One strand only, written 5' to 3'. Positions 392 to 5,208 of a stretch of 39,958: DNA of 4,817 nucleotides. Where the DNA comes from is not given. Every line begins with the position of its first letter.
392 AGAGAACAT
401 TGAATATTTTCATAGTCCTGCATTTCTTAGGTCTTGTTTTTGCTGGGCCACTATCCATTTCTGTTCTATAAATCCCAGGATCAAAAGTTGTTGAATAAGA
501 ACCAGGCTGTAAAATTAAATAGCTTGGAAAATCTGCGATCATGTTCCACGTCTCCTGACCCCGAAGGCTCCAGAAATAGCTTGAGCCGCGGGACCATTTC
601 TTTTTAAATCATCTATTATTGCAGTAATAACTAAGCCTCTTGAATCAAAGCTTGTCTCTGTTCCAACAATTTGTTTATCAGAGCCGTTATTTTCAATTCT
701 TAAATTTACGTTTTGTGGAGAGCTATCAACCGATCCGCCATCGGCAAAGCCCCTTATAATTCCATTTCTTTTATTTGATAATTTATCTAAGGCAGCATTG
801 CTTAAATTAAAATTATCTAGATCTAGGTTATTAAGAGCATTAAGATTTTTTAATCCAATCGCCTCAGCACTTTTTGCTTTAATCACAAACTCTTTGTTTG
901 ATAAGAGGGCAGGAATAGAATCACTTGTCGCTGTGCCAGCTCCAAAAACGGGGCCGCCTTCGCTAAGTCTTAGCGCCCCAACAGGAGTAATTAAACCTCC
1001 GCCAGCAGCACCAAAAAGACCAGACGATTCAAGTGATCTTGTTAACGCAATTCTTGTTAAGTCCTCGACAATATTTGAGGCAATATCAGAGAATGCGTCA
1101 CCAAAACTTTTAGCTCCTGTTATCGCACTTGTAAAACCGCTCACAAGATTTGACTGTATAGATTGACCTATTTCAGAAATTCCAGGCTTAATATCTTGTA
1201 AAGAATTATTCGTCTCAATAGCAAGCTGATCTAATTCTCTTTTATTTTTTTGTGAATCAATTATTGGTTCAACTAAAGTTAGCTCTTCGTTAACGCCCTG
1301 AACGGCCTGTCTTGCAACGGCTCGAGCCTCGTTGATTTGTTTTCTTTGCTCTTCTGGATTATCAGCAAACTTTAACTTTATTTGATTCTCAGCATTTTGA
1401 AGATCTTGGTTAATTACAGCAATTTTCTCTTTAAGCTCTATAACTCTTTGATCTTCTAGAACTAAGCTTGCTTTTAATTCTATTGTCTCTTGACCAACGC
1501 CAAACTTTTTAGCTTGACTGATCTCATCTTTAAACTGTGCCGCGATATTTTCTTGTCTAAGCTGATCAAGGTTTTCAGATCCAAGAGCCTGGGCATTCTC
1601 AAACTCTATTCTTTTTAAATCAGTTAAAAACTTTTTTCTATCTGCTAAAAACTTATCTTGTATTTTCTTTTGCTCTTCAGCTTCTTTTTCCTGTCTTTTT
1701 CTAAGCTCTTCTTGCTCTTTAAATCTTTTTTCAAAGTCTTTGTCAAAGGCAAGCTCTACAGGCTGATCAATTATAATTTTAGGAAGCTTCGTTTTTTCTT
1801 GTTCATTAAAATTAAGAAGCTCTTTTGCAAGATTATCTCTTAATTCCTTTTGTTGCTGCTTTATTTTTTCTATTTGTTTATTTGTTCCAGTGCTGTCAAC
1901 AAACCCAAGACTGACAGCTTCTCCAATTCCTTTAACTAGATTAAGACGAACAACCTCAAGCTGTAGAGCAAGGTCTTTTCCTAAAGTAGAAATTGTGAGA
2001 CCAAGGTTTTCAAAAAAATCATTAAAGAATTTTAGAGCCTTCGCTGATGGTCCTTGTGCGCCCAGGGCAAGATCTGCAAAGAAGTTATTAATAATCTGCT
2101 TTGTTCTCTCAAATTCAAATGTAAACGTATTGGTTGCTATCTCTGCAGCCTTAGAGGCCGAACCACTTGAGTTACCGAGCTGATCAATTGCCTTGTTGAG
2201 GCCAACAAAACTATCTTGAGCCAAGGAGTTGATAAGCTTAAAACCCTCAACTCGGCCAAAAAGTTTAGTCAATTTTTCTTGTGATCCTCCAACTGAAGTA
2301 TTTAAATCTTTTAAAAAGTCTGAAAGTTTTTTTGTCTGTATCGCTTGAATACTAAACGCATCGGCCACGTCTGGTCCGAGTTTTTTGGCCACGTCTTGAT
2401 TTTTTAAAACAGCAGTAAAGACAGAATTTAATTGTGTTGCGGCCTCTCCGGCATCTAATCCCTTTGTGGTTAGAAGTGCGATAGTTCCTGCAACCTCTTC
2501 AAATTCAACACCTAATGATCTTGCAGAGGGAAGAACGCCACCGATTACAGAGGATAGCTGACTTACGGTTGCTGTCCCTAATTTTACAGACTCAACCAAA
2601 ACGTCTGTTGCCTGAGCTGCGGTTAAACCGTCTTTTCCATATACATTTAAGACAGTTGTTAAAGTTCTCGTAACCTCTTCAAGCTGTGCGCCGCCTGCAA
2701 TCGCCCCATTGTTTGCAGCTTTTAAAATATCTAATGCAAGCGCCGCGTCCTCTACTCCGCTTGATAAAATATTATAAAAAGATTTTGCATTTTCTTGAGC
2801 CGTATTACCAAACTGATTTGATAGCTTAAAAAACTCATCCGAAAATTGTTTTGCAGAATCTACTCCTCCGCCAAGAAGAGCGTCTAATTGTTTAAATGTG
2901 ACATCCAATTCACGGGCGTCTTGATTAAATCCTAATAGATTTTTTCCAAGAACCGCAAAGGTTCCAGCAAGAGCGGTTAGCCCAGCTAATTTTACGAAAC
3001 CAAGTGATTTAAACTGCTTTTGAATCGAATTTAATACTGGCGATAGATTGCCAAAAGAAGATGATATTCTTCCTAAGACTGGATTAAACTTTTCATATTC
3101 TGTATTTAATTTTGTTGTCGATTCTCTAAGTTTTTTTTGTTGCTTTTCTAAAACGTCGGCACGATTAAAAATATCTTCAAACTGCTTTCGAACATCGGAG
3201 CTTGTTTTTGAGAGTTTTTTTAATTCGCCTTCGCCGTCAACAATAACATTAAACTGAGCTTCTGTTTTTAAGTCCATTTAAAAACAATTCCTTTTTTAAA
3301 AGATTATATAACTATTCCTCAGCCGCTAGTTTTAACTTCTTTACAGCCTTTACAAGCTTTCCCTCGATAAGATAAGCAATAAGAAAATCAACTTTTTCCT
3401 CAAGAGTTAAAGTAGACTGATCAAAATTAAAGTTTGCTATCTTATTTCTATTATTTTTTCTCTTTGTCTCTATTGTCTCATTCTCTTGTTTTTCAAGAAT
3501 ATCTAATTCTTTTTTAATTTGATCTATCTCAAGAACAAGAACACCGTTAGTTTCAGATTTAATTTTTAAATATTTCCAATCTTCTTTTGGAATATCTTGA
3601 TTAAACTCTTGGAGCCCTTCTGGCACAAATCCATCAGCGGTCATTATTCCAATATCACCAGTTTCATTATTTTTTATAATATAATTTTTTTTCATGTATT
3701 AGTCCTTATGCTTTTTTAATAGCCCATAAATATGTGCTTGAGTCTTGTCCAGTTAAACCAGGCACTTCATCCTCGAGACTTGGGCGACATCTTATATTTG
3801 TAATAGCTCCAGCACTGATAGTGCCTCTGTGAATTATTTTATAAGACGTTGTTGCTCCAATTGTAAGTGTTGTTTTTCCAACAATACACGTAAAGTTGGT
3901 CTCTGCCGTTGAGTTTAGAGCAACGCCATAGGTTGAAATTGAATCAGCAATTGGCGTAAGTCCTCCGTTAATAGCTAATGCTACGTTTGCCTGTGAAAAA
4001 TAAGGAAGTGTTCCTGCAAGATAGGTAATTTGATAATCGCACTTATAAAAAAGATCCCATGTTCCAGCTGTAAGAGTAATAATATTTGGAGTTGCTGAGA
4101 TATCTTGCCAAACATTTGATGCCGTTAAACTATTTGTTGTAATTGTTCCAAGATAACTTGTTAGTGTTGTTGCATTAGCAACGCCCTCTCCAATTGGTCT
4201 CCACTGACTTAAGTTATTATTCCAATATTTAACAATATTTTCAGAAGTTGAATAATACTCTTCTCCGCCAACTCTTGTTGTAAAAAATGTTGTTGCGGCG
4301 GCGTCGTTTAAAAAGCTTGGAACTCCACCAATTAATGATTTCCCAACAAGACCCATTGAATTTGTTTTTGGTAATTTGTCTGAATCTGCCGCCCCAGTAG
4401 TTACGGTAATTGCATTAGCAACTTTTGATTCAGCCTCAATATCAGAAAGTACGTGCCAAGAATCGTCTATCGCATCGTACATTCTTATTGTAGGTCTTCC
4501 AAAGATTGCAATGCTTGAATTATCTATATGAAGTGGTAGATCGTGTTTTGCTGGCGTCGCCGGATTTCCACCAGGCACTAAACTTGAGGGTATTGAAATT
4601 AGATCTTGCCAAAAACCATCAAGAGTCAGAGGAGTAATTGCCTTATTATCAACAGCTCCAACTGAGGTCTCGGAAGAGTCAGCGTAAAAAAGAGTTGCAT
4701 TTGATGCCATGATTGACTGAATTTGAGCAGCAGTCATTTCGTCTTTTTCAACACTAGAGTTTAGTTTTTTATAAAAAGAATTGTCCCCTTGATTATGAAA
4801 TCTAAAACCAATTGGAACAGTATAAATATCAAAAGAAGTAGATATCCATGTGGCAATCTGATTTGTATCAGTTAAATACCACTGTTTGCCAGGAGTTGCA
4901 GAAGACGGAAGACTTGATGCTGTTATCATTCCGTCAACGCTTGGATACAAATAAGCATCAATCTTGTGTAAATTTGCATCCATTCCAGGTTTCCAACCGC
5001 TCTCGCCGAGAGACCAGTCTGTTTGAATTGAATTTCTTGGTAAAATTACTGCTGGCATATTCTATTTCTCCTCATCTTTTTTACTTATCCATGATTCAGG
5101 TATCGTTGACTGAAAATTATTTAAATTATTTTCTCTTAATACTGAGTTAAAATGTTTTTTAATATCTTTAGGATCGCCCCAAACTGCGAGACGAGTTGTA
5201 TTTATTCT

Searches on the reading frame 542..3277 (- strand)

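Call 28: search_protein_families(library=phrogs, proteins=[window:542-3277:-], max_evalue=0.00001)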
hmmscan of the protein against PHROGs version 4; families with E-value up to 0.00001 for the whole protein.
window:542-3277:- (912 aa): 20 families
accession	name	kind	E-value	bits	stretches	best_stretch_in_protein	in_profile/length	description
phrog_991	-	tail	4.2e-44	151.6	1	26-432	198-609/1966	tail length tape measure protein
phrog_23013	-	tail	1.4e-33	116.7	2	130-427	144-440/1379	tail length tape measure protein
phrog_1533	-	tail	1.3e-32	113.5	1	17-394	136-535/1688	tail length tape measure protein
phrog_28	-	tail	4.3e-32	112.7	1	18-425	146-591/1228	tail length tape measure protein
phrog_1272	-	tail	1.5e-27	96.9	1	16-455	146-611/1606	tail length tape measure protein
phrog_4704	-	tail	2.1e-20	73.9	1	36-371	140-475/625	tail length tape measure protein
phrog_28775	-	tail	2.6e-17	63.1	1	124-464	61-400/1303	tail length tape measure protein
phrog_5493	-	tail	5.5e-17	62.4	1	72-381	24-336/1102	tail length tape measure protein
phrog_14441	-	tail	6.3e-17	63.1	1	72-285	32-241/241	tail length tape measure protein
phrog_36688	-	tail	8.1e-17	61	1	143-306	97-260/1600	tail length tape measure protein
phrog_167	-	tail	2.9e-15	56.1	1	20-467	197-601/1555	tail length tape measure protein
phrog_5218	-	unknown function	2.5e-12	46.8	1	38-385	152-449/1599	-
phrog_2723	-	tail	3.7e-12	46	1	99-296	157-357/1578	tail length tape measure protein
phrog_25241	-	tail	7e-12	45.7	1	719-817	621-723/810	tail length tape measure protein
phrog_9696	-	tail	7.4e-12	44.8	1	68-306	32-269/1415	tail length tape measure protein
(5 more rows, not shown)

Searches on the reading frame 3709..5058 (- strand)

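Call 28: search_protein_families(library=phrogs, proteins=[window:3709-5058:-], max_evalue=0.00001)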
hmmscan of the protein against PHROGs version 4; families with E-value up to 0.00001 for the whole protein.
window:3709-5058:- (450 aa): 3 families
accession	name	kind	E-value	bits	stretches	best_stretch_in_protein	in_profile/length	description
phrog_5363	-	unknown function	3.5e-07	31.3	1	1-87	3-97/245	-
phrog_35360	-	tail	5e-07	30.3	1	7-101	7-106/260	tail fiber protein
phrog_7049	-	tail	5.1e-07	30.4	1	1-77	1-75/246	tail fiber protein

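Call 99: search_protein_families(library=pfam, proteins=[window:3709-5058:-], max_evalue=0.01)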
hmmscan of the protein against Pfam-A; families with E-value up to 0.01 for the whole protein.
window:3709-5058:- (450 aa): 0 families
